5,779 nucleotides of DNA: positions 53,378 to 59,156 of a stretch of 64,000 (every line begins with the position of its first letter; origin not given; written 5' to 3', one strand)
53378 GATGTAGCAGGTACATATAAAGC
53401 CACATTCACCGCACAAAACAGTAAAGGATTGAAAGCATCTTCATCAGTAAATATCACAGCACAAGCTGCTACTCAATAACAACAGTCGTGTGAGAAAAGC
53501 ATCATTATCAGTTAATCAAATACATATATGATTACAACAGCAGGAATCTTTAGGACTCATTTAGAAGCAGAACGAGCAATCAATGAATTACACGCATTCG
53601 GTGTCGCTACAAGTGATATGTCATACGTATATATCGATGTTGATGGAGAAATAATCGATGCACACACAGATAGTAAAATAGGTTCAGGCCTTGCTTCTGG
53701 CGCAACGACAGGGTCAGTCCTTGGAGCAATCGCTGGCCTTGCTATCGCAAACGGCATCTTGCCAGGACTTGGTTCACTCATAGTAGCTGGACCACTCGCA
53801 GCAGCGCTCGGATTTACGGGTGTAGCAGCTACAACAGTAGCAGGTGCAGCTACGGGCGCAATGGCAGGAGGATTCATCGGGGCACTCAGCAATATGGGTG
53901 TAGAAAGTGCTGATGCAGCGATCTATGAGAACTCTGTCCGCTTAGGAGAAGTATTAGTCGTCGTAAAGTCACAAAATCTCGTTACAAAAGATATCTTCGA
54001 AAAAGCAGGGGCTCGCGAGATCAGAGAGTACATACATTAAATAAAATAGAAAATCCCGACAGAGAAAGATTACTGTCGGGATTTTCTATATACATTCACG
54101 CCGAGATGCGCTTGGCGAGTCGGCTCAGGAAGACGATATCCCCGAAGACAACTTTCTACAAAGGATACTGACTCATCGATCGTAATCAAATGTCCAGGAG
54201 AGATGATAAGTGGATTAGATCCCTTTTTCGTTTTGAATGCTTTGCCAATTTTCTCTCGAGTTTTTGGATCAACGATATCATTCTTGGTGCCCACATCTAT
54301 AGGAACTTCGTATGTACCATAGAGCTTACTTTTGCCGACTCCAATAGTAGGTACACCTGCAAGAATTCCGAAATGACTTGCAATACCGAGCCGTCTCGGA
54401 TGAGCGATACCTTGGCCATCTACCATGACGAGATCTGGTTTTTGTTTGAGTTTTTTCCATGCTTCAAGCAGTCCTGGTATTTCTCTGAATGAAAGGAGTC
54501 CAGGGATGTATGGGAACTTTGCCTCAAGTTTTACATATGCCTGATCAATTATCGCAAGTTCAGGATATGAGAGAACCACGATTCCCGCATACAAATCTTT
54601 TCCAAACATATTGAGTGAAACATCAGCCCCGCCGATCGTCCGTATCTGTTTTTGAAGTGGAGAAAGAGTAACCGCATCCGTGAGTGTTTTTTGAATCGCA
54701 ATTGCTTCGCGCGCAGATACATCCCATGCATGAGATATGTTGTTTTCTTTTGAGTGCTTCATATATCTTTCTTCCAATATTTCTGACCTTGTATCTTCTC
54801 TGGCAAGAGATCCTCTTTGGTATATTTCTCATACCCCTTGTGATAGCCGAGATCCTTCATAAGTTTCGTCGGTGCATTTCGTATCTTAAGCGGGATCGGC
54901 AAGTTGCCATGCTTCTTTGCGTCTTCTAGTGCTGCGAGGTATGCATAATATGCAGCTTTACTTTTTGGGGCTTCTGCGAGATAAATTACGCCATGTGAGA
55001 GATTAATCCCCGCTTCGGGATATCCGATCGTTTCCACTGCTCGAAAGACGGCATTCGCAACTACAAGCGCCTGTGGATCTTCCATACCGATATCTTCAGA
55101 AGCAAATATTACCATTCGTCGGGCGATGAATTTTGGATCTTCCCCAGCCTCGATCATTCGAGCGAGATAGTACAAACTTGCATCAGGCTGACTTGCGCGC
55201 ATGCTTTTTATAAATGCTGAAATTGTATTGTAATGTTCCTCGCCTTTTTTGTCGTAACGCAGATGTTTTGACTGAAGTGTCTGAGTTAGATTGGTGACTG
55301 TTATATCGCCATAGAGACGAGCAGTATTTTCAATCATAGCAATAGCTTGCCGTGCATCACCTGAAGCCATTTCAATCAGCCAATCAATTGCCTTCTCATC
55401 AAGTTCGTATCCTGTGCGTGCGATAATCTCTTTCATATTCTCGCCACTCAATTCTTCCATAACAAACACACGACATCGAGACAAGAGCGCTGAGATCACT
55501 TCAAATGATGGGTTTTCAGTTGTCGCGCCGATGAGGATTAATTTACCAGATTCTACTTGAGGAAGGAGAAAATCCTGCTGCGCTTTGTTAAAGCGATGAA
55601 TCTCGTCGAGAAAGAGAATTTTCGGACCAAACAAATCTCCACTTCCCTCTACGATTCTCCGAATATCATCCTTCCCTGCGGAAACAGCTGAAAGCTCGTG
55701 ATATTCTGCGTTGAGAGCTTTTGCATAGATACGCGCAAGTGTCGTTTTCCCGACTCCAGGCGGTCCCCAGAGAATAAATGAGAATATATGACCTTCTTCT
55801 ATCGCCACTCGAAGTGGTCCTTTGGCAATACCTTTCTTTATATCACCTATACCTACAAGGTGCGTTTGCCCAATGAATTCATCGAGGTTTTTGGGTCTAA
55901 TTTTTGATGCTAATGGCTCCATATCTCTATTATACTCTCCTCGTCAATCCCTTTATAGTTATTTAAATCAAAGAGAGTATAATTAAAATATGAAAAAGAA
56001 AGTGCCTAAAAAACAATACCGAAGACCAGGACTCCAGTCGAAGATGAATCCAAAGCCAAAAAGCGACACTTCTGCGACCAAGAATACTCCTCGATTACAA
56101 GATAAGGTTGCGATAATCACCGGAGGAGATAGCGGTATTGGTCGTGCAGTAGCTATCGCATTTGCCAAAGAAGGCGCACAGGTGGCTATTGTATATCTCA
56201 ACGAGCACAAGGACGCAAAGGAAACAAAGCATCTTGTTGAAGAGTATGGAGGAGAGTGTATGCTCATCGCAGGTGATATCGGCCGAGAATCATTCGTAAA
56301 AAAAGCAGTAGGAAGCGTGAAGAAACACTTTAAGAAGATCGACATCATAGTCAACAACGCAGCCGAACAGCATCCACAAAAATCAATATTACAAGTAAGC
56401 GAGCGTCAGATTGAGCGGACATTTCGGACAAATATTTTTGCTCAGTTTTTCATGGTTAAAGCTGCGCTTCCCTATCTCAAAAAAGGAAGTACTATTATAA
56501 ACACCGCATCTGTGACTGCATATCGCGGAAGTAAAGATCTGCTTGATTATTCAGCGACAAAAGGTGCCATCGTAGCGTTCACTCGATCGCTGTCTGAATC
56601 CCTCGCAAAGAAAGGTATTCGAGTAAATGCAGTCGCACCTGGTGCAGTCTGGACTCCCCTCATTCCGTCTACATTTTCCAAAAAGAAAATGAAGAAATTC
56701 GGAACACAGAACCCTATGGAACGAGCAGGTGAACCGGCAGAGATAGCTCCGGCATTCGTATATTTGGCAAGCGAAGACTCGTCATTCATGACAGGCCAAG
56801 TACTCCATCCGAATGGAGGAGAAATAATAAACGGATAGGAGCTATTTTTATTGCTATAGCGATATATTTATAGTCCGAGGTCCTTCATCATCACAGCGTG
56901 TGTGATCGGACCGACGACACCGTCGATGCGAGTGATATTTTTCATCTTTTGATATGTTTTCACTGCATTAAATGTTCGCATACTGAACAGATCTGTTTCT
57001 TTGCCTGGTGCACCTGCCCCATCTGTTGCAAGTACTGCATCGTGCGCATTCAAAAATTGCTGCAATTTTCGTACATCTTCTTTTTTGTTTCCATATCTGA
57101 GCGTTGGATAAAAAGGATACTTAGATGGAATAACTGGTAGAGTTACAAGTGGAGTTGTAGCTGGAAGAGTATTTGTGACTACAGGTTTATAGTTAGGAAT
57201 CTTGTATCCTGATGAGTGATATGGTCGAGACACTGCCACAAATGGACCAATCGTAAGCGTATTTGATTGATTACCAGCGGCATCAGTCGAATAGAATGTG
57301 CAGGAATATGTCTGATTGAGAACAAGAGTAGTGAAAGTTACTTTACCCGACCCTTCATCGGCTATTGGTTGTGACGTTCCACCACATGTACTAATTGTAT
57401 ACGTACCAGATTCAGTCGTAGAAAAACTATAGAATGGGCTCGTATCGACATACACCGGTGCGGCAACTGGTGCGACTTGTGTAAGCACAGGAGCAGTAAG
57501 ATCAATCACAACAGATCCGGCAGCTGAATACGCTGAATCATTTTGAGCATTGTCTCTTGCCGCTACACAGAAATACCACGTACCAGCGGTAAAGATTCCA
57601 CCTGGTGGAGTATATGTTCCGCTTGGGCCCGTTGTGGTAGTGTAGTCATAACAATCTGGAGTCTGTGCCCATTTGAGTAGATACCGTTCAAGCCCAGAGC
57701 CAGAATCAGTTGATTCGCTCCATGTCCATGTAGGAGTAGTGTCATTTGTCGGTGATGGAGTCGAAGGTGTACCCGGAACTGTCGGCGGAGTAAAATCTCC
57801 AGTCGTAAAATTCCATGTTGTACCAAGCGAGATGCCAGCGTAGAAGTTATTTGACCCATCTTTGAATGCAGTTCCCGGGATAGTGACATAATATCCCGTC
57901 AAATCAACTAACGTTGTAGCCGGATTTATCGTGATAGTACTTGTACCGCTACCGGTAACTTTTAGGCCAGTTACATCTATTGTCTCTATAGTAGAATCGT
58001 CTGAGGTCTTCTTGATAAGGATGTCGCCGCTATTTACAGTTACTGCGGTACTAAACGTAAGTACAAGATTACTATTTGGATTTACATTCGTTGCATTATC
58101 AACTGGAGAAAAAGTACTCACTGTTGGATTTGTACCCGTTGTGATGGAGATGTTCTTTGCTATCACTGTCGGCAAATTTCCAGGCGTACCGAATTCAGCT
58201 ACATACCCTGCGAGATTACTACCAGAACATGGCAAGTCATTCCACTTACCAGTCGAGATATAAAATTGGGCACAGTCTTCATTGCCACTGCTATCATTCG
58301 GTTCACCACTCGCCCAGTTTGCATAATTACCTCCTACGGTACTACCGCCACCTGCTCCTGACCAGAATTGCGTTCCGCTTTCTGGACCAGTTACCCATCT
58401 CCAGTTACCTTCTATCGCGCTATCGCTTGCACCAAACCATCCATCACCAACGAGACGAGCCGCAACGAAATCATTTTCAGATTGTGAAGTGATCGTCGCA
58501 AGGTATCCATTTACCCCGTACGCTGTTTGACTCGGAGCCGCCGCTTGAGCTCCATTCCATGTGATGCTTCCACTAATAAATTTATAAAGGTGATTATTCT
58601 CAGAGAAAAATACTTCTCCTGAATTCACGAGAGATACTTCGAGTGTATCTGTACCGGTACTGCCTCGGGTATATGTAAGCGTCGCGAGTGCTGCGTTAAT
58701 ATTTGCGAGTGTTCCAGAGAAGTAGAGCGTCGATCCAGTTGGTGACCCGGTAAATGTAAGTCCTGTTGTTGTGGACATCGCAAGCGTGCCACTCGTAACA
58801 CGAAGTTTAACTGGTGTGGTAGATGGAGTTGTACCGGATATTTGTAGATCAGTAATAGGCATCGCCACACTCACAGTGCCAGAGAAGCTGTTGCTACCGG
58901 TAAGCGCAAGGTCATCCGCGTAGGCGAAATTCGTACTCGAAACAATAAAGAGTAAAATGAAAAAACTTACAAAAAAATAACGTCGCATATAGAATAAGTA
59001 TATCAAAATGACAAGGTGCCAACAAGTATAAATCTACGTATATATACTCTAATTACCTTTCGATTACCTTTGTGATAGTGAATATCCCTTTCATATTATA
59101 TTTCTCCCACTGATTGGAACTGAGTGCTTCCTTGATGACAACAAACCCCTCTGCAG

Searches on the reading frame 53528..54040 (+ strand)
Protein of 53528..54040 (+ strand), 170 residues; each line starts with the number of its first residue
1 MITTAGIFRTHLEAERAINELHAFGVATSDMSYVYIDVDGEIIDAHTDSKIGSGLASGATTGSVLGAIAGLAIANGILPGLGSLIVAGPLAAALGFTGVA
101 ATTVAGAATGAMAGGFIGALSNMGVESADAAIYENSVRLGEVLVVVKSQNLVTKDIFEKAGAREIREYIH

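Call 13: search_protein_families(library=pfam, proteins=[window:53528-54040:+], max_evalue=0.01)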
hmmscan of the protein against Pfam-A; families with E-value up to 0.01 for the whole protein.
window:53528-54040:+ (170 aa): 2 families
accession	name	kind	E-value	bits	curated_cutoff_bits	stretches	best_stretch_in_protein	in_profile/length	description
PF11181.13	YflT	-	9.6e-07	29.7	26.2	1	4-71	2-68/99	Heat induced stress protein YflT domain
PF06897.17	DUF1269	-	0.004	17.9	26.9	0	103-159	18-74/100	Protein of unknown function (DUF1269)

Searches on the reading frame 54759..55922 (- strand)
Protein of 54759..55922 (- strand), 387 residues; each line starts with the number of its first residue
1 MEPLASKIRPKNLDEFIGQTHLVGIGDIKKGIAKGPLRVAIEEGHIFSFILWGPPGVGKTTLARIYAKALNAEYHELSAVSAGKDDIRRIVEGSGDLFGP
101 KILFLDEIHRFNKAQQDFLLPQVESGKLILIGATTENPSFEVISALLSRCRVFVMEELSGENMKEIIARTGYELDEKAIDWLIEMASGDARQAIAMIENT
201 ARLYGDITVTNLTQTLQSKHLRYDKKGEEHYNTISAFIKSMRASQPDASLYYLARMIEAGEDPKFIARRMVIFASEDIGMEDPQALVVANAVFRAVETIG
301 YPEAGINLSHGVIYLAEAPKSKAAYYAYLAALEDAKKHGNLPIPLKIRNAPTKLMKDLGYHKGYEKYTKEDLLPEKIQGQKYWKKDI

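Call 13: search_protein_families(library=pfam, proteins=[window:54759-55922:-], max_evalue=0.01)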
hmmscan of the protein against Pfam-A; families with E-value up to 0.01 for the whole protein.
window:54759-55922:- (387 aa): 17 families
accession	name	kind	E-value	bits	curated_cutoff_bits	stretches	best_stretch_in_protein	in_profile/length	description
PF12002.13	MgsA_C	-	1.6e-52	178.2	27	1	244-384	2-149/167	MgsA AAA+ ATPase C terminal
PF16193.11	AAA_assoc_2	-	2e-22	79.7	34.3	1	171-242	4-81/81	AAA C-terminal domain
PF00004.35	AAA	-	1.2e-16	61.8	21.2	1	50-154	2-127/131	ATPase family associated with various cellular activities (AAA)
PF05496.18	RuvB_N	-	1.4e-14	54.6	27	1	8-133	1-119/159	Holliday junction DNA helicase RuvB P-loop domain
PF07728.20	AAA_5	-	7.6e-09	36.1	22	1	49-136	2-103/139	AAA domain (dynein-related subfamily)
PF01078.27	Mg_chelatase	-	9.2e-06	25.6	20.3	0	33-70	11-46/207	Magnesium chelatase, subunit ChlI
PF25361.1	AAA_lid_RFC1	-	2.6e-05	24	34.9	1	162-198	7-43/59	RFC1-like, AAA+ ATPase lid domain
PF13191.12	AAA_16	-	2.7e-05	25.2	32.6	1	48-73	26-51/167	AAA ATPase domain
PF13401.12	AAA_22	-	2.7e-05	24.9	27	1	50-74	9-36/130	AAA domain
PF13173.12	AAA_14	-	3.5e-05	24.2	27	1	50-158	6-123/129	AAA domain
PF00158.32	Sigma54_activat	-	0.00014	22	20.2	0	102-145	96-140/168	Sigma-54 interaction domain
PF20720.3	nSTAND3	-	0.0007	19.8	27.2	1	50-92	21-62/155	Novel STAND NTPase 3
PF07724.20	AAA_2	-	0.00098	19.6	27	0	46-127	3-103/166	AAA domain (Cdc48 subfamily)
PF13238.12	AAA_18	-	0.0021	18.9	29.4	1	51-125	3-65/128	AAA domain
PF20030.5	bpMoxR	-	0.0027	17.2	27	0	50-177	35-187/205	MoxR domain in the MoxR-vWA-beta-propeller ternary systems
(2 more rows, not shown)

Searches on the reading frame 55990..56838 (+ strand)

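Call 13: search_protein_families(library=pfam, proteins=[window:55990-56838:+], max_evalue=0.01)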
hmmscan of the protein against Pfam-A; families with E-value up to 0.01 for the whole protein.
window:55990-56838:+ (282 aa): 8 families
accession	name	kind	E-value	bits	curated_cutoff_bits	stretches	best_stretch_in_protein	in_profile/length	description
PF13561.12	adh_short_C2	-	9.4e-63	212.4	27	1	47-277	5-234/236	Enoyl-(Acyl carrier protein) reductase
PF00106.31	adh_short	-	2.4e-49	167.9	26.6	1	39-230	1-192/195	short chain dehydrogenase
PF08659.16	KR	-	4.7e-12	46.6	22.6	1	42-203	4-165/180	KR domain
PF23441.1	SDR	-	1.3e-10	41.5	27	1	36-234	5-208/258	SDR-like rossmann domain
PF01370.27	Epimerase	-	0.00014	21.8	20.9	1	42-178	2-119/240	NAD dependent epimerase/dehydratase family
PF16363.11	GDP_Man_Dehyd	-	0.00014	21.8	27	1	42-162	1-116/332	GDP-mannose 4,6 dehydratase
PF03033.26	Glyco_transf_28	-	0.004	17.7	26.2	0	44-129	8-89/139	Glycosyltransferase family 28 N-terminal domain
PF00291.31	PALP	-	0.0061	16.4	35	0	37-98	53-112/295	Pyridoxal-phosphate dependent enzyme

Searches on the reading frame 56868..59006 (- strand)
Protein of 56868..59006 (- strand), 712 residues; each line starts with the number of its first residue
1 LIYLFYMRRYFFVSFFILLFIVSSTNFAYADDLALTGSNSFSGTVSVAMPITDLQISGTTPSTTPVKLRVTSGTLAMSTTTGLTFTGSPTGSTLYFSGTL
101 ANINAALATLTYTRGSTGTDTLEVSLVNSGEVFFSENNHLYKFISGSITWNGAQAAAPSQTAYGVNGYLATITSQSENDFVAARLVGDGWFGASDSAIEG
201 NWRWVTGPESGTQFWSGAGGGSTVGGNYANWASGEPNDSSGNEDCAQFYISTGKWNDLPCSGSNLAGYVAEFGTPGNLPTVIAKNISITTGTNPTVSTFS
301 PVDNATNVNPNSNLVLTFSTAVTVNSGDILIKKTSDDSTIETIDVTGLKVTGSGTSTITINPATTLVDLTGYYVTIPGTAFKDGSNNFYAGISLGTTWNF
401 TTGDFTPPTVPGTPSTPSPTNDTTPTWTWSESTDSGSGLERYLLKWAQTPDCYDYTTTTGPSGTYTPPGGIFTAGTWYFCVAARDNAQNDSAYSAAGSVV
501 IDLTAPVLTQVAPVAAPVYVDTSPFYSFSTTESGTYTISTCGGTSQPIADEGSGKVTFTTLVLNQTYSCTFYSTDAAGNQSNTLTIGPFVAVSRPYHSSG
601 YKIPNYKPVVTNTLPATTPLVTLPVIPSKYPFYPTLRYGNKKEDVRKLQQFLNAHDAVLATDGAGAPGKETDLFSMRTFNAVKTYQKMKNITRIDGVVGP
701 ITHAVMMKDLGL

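Call 13: search_protein_families(library=pfam, proteins=[window:56868-59006:-], max_evalue=0.01)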
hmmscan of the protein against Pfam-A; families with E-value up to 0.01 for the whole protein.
window:56868-59006:- (712 aa): 4 families
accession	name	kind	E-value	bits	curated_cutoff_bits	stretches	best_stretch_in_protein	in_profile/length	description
PF13205.12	Big_5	-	8.7e-13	49.4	23.6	1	292-402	3-105/105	Bacterial Ig-like domain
PF00059.27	Lectin_C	-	5.3e-12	46.9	22.6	1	165-265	15-102/107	Lectin C-type domain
PF01471.23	PG_binding_1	-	2.1e-07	31.5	23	1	642-706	2-57/57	Putative peptidoglycan binding domain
PF19077.6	Big_13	-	7.7e-06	26.8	27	0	413-502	17-101/102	Bacterial Ig-like domain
